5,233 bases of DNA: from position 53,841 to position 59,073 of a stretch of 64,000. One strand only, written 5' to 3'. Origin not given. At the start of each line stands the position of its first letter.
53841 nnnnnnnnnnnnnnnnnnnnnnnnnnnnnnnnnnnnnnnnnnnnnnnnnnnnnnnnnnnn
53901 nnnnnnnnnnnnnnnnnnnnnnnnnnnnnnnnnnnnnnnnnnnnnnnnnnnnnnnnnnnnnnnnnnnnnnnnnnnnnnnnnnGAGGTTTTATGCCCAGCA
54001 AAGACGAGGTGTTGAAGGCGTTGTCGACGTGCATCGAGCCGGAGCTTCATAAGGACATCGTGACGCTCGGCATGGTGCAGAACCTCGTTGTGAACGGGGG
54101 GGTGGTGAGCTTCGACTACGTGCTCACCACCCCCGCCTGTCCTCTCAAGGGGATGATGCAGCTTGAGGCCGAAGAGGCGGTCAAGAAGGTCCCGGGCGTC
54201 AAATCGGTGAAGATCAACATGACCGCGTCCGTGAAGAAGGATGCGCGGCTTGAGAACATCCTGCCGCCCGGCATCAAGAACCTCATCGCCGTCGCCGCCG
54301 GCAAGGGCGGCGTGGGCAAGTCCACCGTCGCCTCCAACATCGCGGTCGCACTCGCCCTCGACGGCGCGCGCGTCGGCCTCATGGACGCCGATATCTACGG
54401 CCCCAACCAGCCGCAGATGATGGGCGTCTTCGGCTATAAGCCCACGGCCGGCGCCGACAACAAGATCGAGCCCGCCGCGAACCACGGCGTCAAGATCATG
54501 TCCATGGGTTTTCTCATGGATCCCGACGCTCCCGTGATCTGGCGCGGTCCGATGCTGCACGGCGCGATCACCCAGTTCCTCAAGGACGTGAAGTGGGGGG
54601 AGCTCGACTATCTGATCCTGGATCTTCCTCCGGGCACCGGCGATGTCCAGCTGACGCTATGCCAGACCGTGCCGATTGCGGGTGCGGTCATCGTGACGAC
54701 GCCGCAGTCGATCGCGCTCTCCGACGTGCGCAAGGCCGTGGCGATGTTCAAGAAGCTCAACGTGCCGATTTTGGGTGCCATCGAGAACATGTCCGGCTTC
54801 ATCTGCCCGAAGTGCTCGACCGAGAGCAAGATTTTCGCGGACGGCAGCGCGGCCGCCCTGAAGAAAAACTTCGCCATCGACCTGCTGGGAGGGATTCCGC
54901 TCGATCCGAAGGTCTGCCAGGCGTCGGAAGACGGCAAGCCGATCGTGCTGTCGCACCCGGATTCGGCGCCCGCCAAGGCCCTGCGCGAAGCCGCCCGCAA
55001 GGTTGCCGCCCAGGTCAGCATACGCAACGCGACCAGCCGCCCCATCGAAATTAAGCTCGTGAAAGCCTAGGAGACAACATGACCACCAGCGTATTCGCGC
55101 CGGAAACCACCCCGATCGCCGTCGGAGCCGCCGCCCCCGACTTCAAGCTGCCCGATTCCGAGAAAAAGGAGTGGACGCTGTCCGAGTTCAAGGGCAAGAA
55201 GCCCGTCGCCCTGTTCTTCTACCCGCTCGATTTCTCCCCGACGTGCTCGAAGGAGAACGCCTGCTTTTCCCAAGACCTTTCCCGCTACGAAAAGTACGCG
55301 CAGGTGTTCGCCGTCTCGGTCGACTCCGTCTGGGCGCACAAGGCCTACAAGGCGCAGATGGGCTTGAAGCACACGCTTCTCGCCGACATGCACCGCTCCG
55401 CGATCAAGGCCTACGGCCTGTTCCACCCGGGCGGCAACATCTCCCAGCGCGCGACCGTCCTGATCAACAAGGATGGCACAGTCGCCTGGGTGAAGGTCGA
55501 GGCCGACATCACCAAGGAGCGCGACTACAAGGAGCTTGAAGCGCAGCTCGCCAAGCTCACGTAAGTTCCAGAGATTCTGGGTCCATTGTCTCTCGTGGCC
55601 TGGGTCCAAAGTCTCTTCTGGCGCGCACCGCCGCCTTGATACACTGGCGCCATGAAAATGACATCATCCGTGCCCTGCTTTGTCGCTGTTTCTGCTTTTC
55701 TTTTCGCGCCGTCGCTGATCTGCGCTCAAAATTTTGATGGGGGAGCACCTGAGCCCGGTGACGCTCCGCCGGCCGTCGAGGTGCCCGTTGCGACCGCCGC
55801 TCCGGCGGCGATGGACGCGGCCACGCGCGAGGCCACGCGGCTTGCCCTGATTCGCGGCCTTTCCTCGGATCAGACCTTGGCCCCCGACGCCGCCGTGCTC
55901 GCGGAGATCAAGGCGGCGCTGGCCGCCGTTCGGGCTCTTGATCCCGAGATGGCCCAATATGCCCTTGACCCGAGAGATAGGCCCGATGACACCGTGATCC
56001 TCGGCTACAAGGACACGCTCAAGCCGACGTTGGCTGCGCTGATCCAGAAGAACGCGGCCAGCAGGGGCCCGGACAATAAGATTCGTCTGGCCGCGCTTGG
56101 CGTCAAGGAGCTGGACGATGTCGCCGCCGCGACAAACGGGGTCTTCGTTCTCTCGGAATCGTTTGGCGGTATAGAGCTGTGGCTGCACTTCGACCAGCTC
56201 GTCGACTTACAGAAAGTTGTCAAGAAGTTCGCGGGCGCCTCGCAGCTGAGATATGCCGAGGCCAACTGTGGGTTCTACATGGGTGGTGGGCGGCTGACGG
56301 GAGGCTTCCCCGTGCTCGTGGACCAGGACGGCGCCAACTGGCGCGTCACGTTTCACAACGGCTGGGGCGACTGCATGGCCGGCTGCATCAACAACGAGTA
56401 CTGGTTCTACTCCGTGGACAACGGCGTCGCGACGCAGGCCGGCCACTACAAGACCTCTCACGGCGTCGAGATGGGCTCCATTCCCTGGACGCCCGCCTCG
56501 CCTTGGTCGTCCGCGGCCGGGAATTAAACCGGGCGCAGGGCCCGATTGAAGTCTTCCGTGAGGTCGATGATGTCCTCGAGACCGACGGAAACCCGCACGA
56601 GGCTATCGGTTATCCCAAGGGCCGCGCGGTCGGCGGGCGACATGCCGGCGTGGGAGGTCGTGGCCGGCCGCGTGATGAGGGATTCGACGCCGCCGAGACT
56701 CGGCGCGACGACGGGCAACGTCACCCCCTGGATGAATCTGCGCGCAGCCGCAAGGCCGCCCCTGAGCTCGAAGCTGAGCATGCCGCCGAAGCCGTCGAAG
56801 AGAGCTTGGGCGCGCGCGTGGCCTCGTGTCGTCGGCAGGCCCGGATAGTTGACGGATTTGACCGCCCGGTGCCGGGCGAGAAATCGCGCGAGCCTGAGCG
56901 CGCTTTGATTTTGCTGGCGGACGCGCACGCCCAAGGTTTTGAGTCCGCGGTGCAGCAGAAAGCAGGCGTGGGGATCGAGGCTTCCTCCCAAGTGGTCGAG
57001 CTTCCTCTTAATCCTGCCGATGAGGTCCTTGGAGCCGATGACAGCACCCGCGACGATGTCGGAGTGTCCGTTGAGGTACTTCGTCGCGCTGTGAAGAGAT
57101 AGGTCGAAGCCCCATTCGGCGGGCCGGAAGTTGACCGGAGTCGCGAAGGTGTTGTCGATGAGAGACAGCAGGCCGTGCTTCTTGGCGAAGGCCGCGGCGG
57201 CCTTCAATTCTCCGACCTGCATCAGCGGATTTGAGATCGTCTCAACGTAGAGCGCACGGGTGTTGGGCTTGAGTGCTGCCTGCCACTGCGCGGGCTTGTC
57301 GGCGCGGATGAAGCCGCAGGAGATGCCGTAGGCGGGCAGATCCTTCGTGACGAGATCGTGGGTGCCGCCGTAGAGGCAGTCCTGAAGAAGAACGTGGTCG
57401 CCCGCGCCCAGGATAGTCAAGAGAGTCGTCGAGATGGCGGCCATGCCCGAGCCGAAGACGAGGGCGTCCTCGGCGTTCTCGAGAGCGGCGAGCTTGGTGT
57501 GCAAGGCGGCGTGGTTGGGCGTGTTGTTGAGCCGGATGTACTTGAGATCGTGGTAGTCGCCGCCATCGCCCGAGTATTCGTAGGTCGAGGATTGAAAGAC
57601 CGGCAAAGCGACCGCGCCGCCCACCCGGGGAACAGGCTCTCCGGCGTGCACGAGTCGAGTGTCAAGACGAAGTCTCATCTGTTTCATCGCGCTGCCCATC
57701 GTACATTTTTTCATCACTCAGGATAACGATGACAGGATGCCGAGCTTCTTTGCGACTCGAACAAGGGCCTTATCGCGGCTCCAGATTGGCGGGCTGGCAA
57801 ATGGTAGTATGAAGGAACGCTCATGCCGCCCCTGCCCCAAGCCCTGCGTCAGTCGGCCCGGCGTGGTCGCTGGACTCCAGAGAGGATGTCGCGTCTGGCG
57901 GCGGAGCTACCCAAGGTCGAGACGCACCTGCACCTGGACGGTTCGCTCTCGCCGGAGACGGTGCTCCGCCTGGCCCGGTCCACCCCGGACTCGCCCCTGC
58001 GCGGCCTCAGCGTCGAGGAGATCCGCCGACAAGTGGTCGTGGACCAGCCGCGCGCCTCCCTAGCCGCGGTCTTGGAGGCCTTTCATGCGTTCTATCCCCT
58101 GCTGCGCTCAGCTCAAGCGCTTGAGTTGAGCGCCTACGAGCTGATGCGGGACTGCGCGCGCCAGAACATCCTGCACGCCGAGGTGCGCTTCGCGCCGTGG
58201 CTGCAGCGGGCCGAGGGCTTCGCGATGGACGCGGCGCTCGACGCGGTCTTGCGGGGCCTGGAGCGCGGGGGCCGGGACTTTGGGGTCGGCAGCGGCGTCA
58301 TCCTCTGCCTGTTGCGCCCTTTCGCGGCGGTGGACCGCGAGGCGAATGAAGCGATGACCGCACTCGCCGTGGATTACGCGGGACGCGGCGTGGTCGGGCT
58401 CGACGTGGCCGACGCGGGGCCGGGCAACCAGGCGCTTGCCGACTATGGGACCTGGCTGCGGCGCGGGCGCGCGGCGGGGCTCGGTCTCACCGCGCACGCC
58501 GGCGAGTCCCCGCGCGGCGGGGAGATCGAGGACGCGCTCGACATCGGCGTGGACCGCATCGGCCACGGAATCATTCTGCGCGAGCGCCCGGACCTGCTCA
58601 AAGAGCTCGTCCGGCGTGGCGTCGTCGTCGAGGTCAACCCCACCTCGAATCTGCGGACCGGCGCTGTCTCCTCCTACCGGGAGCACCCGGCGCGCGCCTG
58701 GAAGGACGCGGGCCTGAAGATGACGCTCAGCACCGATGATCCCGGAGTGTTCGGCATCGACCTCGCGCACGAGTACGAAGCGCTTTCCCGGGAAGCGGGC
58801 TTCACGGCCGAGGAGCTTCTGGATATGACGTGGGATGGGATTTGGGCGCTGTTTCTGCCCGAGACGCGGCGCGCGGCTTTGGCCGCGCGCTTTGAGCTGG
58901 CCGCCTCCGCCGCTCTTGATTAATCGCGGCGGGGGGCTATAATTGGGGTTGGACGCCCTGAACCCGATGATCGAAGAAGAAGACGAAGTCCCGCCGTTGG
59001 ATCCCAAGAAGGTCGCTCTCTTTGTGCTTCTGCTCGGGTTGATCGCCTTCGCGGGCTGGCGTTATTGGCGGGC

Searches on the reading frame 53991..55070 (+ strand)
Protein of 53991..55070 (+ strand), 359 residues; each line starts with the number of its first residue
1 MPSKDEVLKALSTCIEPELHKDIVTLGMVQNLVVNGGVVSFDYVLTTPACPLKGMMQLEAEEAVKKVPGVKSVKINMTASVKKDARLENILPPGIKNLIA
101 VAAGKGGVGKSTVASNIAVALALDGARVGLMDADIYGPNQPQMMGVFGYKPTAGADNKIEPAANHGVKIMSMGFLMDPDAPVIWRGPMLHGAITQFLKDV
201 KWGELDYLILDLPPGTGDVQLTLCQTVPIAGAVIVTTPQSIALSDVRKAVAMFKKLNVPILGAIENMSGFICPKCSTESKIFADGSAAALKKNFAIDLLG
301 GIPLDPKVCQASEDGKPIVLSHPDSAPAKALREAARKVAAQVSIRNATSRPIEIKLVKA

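Call 5: search_protein_families(library=pfam, proteins=[window:53991-55070:+], max_evalue=0.01)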
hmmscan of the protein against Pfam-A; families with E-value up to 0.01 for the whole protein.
window:53991-55070:+ (359 aa): 9 families
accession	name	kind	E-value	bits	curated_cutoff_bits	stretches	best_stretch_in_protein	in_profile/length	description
PF10609.15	ParA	-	8.4e-102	340.2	27.1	1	95-338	2-245/246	NUBPL iron-transfer P-loop NTPase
PF01883.24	FeS_assembly_P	-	1.7e-21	76.7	23.5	1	4-74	1-72/73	Iron-sulfur cluster assembly protein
PF01656.29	CbiA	-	7.3e-16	58.7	25.4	1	99-318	1-125/125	CobQ/CobB/MinD/ParA nucleotide binding domain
PF13614.12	AAA_31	-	4.9e-10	40.1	27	1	98-135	3-40/177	AAA domain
PF00142.24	Fer4_NifH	-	5.6e-07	29.7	25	1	103-132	6-35/271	4Fe-4S iron sulfur cluster binding proteins, NifH/frxC family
PF09140.17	MipZ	-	2.4e-06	27.5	20.7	1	98-135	2-39/262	ATPase MipZ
PF02374.21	ArsA_ATPase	-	2.8e-06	27.2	24.3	1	102-131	6-35/305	Anion-transporting ATPase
PF07015.17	VirC1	-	0.0012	18.7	24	1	97-135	2-40/231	VirC1 protein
PF13481.12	AAA_25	-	0.0024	18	27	1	96-128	32-63/195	AAA domain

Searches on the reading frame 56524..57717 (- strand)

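Call 58: search_protein_families(library=pfam, proteins=[window:56524-57717:-], max_evalue=0.001)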
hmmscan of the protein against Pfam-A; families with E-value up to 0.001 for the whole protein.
window:56524-57717:- (397 aa): 2 families
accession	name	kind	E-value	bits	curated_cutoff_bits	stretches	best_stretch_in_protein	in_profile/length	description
PF01053.26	Cys_Met_Meta_PP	-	1.3e-123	412.8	27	1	19-394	1-380/381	Cys/Met metabolism PLP-dependent enzyme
PF00155.27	Aminotran_1_2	-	4.1e-06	26.6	19.7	1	66-193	41-190/361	Aminotransferase class I and II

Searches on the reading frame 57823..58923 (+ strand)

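Call 58: search_protein_families(library=pfam, proteins=[window:57823-58923:+], max_evalue=0.001)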
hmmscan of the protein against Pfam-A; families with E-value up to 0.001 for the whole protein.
window:57823-58923:+ (366 aa): 3 families
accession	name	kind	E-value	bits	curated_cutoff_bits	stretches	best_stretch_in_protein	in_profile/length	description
PF00962.28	A_deaminase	-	1.7e-67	228.3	27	1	30-355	1-325/330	Adenosine deaminase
PF01979.26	Amidohydro_1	-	0.00069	19.4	25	0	216-336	145-290/345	Amidohydrolase family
PF19326.5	AMP_deaminase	-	0.00086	18.2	27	0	220-310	452-539/630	AMP deaminase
